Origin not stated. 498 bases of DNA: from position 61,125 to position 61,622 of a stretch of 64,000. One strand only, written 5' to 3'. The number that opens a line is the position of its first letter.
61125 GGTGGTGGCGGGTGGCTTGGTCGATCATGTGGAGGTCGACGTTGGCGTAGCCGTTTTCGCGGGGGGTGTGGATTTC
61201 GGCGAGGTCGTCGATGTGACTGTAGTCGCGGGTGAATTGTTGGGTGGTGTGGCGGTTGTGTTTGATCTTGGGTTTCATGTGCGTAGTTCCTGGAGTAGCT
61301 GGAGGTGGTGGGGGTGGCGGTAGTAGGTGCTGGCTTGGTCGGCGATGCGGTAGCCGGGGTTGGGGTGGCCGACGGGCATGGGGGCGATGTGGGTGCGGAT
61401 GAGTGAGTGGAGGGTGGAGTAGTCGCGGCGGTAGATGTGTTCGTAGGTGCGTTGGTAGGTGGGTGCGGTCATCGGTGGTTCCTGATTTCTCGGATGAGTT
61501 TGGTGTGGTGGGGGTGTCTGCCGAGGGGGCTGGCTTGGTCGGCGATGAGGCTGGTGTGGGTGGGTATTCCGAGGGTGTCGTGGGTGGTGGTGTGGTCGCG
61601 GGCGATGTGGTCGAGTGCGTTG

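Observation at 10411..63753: Genome-wide 17-bp bipartite motif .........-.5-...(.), at least 10 copies, always oriented toward a downstream gene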

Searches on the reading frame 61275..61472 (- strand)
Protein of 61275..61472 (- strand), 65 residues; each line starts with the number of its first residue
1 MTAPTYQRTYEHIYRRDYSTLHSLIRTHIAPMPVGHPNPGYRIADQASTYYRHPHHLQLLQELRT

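Call 18: find_encoding_contigs(protein=window:61275-61472:-, flank=10000, max_places=4)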
Protein window:61275-61472:- (65 aa): 1 contig read that carries it; 1 place shown.
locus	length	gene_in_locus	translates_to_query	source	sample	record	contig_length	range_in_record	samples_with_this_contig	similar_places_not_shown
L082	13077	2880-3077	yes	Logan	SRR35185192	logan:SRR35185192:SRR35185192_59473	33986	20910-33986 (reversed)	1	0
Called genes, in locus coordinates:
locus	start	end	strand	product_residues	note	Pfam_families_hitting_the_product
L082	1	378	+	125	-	?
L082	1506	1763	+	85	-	-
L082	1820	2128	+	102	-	-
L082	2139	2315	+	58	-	-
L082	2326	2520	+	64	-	-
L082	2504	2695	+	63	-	-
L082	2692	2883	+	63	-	-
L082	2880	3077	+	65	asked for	-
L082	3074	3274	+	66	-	-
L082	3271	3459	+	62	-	-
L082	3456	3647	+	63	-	-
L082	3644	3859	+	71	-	-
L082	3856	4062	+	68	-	-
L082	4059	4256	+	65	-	-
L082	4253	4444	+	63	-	-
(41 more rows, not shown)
